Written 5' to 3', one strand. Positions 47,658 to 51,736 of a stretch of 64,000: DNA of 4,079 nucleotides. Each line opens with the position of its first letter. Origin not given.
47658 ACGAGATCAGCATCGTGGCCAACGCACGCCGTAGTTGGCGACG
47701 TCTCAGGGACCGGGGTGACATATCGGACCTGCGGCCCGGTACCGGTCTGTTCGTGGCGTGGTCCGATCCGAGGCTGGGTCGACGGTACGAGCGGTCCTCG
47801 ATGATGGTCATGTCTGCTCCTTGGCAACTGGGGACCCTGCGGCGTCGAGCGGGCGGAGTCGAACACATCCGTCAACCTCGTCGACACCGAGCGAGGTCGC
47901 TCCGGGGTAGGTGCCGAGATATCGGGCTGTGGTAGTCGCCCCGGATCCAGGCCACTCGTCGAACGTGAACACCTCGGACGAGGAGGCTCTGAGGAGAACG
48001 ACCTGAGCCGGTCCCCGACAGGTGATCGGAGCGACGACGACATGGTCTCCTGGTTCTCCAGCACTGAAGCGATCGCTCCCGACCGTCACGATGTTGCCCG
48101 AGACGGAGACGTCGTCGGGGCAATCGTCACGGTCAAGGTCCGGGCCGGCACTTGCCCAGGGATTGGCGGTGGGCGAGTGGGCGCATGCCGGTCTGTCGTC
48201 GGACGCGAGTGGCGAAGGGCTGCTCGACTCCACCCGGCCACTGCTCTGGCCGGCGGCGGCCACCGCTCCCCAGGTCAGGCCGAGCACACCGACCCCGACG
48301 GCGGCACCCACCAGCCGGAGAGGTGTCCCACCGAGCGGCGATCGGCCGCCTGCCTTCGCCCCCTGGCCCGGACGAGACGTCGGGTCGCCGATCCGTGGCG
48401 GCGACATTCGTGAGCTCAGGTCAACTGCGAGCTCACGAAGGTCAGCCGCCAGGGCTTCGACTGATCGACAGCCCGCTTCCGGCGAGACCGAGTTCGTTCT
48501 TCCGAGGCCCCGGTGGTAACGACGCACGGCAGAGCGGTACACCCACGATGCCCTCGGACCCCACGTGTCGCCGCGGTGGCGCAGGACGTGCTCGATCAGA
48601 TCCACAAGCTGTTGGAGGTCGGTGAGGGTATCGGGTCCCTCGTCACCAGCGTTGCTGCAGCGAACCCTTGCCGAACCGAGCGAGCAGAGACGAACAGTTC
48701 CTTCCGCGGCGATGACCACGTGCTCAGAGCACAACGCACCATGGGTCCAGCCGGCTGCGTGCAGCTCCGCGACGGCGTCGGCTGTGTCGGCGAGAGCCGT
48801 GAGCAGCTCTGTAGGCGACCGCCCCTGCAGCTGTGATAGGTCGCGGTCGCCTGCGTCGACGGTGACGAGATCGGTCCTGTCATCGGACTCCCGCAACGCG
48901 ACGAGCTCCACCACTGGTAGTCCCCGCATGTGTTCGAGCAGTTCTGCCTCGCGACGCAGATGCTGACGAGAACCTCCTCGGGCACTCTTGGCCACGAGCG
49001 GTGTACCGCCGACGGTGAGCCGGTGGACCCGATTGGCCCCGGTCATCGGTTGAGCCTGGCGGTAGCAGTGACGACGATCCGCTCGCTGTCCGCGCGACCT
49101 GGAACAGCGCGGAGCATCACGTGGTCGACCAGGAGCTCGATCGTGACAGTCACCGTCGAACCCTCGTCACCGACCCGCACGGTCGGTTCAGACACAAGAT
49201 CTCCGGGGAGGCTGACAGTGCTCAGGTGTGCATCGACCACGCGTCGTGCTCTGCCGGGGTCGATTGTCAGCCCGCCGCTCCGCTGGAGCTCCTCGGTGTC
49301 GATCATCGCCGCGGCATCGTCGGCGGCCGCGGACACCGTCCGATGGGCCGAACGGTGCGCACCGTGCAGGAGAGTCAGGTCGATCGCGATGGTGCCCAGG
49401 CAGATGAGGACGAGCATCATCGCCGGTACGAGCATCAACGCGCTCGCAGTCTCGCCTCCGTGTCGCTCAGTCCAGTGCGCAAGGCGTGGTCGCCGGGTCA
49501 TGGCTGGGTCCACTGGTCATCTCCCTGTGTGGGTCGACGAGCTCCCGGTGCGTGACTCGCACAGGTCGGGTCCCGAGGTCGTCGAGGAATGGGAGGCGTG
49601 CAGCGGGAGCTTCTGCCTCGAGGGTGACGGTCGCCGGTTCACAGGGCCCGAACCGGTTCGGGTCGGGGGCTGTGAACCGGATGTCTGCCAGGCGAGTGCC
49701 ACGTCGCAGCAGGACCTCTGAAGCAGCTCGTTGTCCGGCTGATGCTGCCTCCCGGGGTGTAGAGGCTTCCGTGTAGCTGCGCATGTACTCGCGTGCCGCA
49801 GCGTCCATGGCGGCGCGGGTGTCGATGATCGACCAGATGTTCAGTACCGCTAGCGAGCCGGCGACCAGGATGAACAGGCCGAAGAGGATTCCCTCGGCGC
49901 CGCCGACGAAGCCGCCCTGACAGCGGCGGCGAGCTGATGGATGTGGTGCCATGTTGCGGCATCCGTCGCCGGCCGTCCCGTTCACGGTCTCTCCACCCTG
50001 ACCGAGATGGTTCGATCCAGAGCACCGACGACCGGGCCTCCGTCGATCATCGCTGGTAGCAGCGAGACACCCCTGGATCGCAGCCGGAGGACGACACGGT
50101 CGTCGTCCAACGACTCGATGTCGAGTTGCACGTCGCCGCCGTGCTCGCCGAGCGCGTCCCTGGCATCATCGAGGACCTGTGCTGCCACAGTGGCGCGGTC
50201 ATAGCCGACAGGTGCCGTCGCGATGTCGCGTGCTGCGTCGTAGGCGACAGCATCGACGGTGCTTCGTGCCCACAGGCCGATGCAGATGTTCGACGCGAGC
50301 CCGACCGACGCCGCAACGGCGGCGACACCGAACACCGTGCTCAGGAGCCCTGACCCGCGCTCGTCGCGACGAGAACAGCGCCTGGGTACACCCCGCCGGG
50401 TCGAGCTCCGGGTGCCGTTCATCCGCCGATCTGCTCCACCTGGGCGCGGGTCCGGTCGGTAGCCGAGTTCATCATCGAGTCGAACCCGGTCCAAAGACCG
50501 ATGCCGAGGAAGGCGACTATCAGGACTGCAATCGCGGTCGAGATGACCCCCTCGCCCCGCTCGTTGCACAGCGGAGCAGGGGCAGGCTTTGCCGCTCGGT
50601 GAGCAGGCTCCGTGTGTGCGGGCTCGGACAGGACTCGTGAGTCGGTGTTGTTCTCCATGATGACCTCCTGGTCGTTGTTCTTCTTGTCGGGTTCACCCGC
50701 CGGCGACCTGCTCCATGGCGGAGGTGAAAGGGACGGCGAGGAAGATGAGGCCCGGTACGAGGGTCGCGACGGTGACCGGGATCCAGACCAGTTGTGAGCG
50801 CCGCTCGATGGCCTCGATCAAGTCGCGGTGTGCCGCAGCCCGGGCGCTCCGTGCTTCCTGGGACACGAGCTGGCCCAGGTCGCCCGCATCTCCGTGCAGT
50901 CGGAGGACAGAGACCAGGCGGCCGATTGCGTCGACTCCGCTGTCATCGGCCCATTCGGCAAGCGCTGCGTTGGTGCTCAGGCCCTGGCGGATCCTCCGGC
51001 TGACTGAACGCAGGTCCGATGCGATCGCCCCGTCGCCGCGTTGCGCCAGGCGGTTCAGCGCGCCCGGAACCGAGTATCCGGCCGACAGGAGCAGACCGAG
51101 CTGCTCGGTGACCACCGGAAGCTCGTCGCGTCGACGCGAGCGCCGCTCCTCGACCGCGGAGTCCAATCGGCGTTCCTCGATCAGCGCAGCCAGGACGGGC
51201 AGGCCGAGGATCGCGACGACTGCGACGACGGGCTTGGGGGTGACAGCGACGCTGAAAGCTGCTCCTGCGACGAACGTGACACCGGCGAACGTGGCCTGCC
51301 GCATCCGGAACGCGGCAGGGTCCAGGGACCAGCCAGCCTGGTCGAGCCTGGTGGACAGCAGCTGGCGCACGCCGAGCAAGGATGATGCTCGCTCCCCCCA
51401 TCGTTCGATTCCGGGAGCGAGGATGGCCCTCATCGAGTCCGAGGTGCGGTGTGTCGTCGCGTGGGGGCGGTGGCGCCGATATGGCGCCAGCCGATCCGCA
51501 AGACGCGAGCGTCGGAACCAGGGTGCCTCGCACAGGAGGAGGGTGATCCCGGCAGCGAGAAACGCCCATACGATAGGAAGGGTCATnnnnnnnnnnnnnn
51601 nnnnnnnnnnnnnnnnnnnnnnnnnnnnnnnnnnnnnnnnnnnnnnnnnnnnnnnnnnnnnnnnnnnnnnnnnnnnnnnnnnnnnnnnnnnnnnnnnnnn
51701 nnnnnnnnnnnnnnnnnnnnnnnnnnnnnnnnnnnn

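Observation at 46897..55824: Eleven-gene translationally chained Tad/Flp-type operon, extended by a pseudokinase and a LysM membrane protein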

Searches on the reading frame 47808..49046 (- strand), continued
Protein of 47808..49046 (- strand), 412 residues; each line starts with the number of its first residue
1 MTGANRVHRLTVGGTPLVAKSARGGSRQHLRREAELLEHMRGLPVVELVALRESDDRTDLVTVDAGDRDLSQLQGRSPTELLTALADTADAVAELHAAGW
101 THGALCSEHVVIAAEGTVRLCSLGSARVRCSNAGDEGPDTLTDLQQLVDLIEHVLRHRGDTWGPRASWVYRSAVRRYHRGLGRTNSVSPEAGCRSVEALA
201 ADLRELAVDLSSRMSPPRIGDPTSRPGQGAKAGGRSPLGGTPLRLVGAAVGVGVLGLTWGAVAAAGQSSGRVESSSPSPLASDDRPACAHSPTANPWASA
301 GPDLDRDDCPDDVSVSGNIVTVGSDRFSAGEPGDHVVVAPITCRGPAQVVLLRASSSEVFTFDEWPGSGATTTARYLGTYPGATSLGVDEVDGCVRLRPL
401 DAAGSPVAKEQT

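Call 54: find_related_loci(query=A1, collection=metagenome_contigs, flank=10000)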
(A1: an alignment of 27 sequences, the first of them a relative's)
Query A1 (412 aa) in metagenome_contigs; peptide patterns used: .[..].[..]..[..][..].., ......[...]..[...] (x = any residue, [..] = any of these).
266 stretches matched a pattern; 9 encode a relative of the query (tblastn E <= 1e-3); 9 distinct loci.
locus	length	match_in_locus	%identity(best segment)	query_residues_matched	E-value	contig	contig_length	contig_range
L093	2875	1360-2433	39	7-396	1e-59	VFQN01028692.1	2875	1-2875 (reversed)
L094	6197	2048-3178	40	3-394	6e-57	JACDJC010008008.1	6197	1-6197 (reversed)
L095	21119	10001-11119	38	6-407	6e-52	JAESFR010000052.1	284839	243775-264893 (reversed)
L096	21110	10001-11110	44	7-394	3e-48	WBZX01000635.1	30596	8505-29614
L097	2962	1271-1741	52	2-162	6e-38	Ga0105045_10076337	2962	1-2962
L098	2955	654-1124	52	2-162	1e-37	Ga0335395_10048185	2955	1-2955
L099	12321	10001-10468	47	1-162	4e-33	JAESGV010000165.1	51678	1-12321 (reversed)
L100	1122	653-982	51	18-127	3e-27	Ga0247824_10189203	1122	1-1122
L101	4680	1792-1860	61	90-112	5e-5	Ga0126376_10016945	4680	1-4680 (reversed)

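Call 79: search_protein_representatives(alignment_id=A1)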
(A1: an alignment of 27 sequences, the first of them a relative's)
Query: 27 sequences, 407 profile positions. Proteins with E-value up to 0.001 (for the whole library): 3505; up to 1e-10: 1780; up to 1e-30: 521. The best 150 are listed.
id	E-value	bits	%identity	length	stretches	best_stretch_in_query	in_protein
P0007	4.2e-145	500.7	-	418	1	6-400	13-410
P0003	9.7e-141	486.4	-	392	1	8-394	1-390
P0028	3.4e-134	464.8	-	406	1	4-400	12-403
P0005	1.1e-133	463.1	-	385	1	11-394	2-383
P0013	6.3e-132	457.4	-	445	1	3-402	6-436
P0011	1.2e-130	453.2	-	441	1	4-401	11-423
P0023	3.2e-129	448.4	-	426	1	8-405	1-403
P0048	1.0e-128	446.7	-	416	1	14-404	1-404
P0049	1.3e-118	413.5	-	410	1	8-396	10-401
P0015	1.0e-117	410.5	-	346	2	1-181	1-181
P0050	1.7e-117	409.8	-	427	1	3-397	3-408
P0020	5.2e-116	404.9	-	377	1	19-405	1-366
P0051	6.4e-108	378.3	-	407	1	10-405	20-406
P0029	2.1e-106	373.3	-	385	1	8-405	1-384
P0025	2.4e-105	369.8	-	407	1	1-341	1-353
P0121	9.5e-52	193.3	-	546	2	200-392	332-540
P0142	9.2e-48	180.2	-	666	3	259-393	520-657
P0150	1.1e-45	173.3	-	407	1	33-400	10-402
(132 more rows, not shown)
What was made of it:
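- Tried and rejected: The exhaustive profile search showed that the KIN family is large (call 79).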

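Call 80: find_encoding_contigs(protein=P0150, flank=10000, max_places=1)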
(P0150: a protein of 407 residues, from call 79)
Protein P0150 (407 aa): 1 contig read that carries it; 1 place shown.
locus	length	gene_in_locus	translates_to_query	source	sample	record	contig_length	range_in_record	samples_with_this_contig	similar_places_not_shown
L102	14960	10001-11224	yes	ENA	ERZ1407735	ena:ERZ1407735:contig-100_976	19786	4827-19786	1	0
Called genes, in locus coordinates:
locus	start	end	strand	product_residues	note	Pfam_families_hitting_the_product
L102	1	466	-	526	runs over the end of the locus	PF00033:Cytochrome_B (faint), PF13631:Cytochrom_B_N_2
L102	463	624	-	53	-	-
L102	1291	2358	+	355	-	PF00425:Chorismate_bind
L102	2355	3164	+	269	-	PF01063:Aminotran_4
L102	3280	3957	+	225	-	PF08666:SAF (weak), PF16976:RcpC (weak)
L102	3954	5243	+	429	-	-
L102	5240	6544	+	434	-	PF00437:T2SSE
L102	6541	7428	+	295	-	-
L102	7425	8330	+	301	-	PF00482:T2SSF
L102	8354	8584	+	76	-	-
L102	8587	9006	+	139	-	-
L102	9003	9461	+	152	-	-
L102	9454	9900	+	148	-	-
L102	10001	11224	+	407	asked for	-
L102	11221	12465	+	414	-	-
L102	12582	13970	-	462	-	PF01039:Carboxyl_trans, PF03255:ACCA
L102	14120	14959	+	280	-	?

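Call 81: find_encoding_contigs(protein=P0142, flank=10000, max_places=1)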
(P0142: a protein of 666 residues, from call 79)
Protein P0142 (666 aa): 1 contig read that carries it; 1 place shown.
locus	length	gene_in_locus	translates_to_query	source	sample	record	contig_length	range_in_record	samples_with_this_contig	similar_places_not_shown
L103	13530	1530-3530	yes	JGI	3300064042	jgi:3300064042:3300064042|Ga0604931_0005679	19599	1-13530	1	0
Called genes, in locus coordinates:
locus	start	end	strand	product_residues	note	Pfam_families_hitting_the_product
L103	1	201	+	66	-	?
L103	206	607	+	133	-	-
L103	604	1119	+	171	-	-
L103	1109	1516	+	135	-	-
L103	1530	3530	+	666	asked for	-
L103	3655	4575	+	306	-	-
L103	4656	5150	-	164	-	PF14340:DUF4395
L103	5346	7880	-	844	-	PF13491:FtsK_4TM (weak), PF17854:FtsK_alpha, PF01580:FtsK_SpoIIIE, PF09397:FtsK_gamma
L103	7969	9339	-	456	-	PF13360:PQQ_2, PF01011:PQQ (faint), PF13360:PQQ_2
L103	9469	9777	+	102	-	-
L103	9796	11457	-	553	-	PF00753:Lactamase_B, PF12706:Lactamase_B_2 (faint), PF22505:RNase_J_b_CASP, PF07521:RMMBL, PF17770:RNase_J_C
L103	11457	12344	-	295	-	PF00701:DHDPS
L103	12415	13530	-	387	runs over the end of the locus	PF11583:AurF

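Call 82: find_encoding_contigs(protein=P0121, flank=10000, max_places=2)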
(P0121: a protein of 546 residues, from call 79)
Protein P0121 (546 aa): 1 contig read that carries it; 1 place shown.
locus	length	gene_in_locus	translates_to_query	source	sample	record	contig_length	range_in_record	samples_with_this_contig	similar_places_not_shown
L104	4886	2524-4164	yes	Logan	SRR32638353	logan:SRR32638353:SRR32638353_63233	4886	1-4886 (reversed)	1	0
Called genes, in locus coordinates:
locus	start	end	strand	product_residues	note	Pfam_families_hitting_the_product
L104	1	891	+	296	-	?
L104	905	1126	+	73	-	PF19629:DUF6133 (weak)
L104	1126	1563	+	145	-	-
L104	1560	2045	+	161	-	-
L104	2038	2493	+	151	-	-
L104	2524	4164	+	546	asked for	-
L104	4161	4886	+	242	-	?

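Call 84: search_solved_structures(query=A1, max_evalue=10)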
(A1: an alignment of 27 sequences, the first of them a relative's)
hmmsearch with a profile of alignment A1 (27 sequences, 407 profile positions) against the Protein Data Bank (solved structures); distinct sequences matched with E-value up to 10: 53.
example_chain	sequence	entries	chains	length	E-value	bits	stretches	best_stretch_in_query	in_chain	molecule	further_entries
2hw6_A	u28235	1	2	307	0.004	19.9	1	27-118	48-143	MAP kinase-interacting serine/threonine-protein kinase 1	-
5wvd_A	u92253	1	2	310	0.0041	19.9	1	27-118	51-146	MAP kinase interacting serine/threonine kinase 1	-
2ac5_A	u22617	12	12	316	0.0077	19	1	31-123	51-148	MAP kinase-interacting serine/threonine kinase 2 | MAP kinase-interacting serine/threonine-protein kinase 2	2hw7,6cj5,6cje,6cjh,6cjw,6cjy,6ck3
8xfm_A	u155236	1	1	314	0.0094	18.7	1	31-121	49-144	MAP kinase-interacting serine/threonine-protein kinase 2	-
2ac3_A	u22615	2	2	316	0.0095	18.7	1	31-121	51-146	MAP kinase-interacting serine/threonine kinase 2 | MAP kinase-interacting serine/threonine-protein kinase 2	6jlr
3zdu_A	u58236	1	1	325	0.07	15.8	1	81-145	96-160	CYCLIN-DEPENDENT KINASE-LIKE 3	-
2vd5_A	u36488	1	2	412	0.089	15.5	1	77-140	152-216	DMPK PROTEIN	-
4o1o_A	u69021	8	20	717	0.12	15.1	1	90-171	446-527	Ribonuclease L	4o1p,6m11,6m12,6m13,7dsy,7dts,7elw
9gmp_A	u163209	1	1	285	0.17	14.5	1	77-133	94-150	Uncharacterized protein (Map kinase kinase-like protein)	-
2wtk_B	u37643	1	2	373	0.25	14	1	93-138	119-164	STE20-RELATED KINASE ADAPTER PROTEIN ALPHA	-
3gni_B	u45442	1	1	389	0.27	13.9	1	93-138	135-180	STRAD alpha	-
5y7z_A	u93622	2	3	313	0.28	13.8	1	81-139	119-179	Cyclin-G-associated kinase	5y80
8vsu_B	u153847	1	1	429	0.31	13.7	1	93-138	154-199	Isoform 3 of STE20-related kinase adapter protein alpha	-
4o38_A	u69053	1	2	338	0.31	13.7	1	81-139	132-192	Cyclin-G-associated kinase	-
4c57_A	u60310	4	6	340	0.32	13.7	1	81-139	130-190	Cyclin-G-associated kinase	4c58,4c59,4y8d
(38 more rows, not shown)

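Call 93: search_protein_families(library=padloc, max_evalue=0.001, proteins=[window:47808-49046:-])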
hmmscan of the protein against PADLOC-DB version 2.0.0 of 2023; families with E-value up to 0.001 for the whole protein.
window:47808-49046:- (412 aa): 2 families
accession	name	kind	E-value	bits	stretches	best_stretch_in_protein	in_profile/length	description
PDLC04050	PD-T4-6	-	8.6e-05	19.6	1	76-144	160-228/480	-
PDLC03920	MkoA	-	0.00028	17.3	1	26-122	51-168/1112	-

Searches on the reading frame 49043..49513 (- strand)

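Call 4: search_protein_families(library=pfam, max_evalue=0.1, proteins=[window:49043-49513:-])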
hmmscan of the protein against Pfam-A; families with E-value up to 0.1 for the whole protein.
window:49043-49513:- (156 aa): 0 families

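Call 5: search_protein_families(library=ncbifam, max_evalue=0.1, proteins=[window:49043-49513:-])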
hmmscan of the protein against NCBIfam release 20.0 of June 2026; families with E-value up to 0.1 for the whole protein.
window:49043-49513:- (156 aa): 1 family
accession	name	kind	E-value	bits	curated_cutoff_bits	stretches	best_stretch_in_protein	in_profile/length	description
NF047828.1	T3SSXpsI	equivalog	0.071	13.1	150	0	33-77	7-51/132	type II secretion system protein XpsI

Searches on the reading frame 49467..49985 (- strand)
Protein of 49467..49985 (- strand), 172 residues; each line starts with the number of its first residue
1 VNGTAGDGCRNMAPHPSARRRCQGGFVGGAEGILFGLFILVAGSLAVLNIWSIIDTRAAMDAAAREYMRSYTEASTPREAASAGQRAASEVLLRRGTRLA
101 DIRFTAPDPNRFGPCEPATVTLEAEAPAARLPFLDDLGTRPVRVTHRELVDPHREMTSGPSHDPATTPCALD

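Call 4: search_protein_families(library=pfam, max_evalue=0.1, proteins=[window:49467-49985:-])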
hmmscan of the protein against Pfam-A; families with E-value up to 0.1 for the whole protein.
window:49467-49985:- (172 aa): 1 family
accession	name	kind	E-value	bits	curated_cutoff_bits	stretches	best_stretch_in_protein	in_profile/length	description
PF04995.19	CcmD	-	0.065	13.8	25.6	0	40-66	13-39/44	Heme exporter protein D (CcmD)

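Call 5: search_protein_families(library=ncbifam, max_evalue=0.1, proteins=[window:49467-49985:-])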
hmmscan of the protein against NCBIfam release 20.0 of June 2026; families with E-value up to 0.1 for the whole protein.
window:49467-49985:- (172 aa): 1 family
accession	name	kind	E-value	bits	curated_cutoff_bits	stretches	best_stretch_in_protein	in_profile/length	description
NF052444.1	DhDoxglucKinKdgK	equivalog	0.042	13.2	400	1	49-97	247-295/303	2-dehydro-3-deoxygluconokinase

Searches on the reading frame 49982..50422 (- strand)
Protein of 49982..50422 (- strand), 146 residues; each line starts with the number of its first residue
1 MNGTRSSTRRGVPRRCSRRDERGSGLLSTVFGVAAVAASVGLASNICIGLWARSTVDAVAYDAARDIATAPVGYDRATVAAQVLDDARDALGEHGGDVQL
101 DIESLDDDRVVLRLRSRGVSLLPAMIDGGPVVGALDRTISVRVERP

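Call 4: search_protein_families(library=pfam, max_evalue=0.1, proteins=[window:49982-50422:-])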
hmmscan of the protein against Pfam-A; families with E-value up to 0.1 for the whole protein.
window:49982-50422:- (146 aa): 2 families
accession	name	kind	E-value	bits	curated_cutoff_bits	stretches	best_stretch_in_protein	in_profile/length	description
PF01106.22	NifU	-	0.014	15.9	27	1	82-115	3-35/67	NifU-like domain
PF07811.17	TadE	-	0.052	14.1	22.9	0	47-65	25-43/43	TadE-like protein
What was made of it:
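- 49982..50422 (-): TadE-like pseudopilin 1. PF07811 at E 0.052 (call 4).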

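Call 5: search_protein_families(library=ncbifam, max_evalue=0.1, proteins=[window:49982-50422:-])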
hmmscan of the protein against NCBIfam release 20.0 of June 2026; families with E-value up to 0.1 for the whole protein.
window:49982-50422:- (146 aa): 0 families

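Call 69: search_protein_families(library=pfam, alignment_id=A4, max_evalue=0.01)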
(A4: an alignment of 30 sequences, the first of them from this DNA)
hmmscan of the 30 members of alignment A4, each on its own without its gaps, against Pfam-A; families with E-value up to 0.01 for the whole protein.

A. member 1, seq(146 aa): 0 families

B. families by the number of members that match (of 30 scanned): 5 families
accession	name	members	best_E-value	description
PF19629.4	DUF6133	5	1.1e-05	Family of unknown function (DUF6133)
PF13400.11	Tad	4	3.2e-06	Putative Flp pilus-assembly TadE/G-like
PF07811.17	TadE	3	0.00058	TadE-like protein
PF09977.15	Tad_C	2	0.0031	Putative Tad-like Flp pilus-assembly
PF10734.14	DUF2523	1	0.00054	Protein of unknown function (DUF2523)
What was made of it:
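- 50419..50658 (-): Small pilin-like protein (79 aa) with a conserved RG-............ hydrophobic segment. AGGAGG lies 6 nt upstream. Five sequences of a mixed set of 6 pilin-like and 24 TadE-like homologues match DUF6133, best E 1.1e-5 (call 69).
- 49982..50422 (-): Family-level TadE/Tad hits (call 69).
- Checked: For the TadE-likes, hits to PF13400 (4), PF07811 (3) and PF09977 (2) were counted among the 30 sequences scanned (24 TadE-like, 6 pilin-like), overlap not resolved (call 69).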

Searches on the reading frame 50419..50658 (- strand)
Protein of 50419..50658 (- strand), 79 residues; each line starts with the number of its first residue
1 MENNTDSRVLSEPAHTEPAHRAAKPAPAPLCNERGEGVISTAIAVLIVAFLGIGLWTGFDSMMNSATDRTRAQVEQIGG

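Call 4: search_protein_families(library=pfam, max_evalue=0.1, proteins=[window:50419-50658:-])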
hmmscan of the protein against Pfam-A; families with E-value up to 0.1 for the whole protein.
window:50419-50658:- (79 aa): 3 families
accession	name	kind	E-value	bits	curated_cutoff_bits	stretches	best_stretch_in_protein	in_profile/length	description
PF04956.18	TrbC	-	0.011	16.4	27.9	1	24-63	35-76/98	TrbC/VIRB2 pilin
PF19629.4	DUF6133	-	0.023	15.2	27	1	30-59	12-41/65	Family of unknown function (DUF6133)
PF13663.11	DUF4148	-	0.051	14.4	27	1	42-76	7-43/62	Domain of unknown function (DUF4148)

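Call 5: search_protein_families(library=ncbifam, max_evalue=0.1, proteins=[window:50419-50658:-])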
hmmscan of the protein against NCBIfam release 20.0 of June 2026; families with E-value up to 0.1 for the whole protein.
window:50419-50658:- (79 aa): 1 family
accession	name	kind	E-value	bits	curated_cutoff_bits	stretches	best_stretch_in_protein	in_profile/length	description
NF052375.1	antisigma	equivalog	0.0086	16.1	100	1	5-74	54-117/217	anti-sigma factor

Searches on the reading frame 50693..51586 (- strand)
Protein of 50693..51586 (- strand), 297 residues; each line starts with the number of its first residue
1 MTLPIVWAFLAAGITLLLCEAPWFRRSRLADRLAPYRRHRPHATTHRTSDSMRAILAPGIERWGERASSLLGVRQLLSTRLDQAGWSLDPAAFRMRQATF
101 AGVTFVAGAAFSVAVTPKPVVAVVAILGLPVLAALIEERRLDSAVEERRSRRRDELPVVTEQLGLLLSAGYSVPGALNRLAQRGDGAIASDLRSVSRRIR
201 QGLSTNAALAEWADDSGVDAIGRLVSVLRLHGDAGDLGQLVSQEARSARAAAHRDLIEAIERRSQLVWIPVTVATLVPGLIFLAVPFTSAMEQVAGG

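Call 4: search_protein_families(library=pfam, max_evalue=0.1, proteins=[window:50693-51586:-])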
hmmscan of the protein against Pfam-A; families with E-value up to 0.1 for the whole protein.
window:50693-51586:- (297 aa): 1 family
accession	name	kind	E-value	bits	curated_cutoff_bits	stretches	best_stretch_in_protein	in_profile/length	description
PF00482.28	T2SSF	-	5.3e-10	39.8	25.2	1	160-282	2-122/125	Type II secretion system (T2SS), protein F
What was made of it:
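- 50693..51586 (-): TadC-like platform protein. PF00482, 39.8 bits (call 4).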

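Call 5: search_protein_families(library=ncbifam, max_evalue=0.1, proteins=[window:50693-51586:-])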
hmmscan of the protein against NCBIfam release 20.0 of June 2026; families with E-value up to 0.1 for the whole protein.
window:50693-51586:- (297 aa): 4 families
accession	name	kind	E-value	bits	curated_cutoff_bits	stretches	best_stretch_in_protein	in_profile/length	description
NF004703.2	PRK06041.1-1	equivalog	0.0014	17.1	570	1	150-244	278-377/525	archaellar assembly protein ArlJ/FlaJ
NF004705.1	PRK06041.1-3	equivalog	0.002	17.2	400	1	93-242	187-337/465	archaellar assembly protein ArlJ/FlaJ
NF007861.0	PRK10573.1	equivalog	0.0033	16.5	401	1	147-214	52-120/401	protein transport protein HofC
TIGR02120.1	GspF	equivalog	0.0058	15.9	424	1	146-213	55-123/401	type II secretion system inner membrane protein GspF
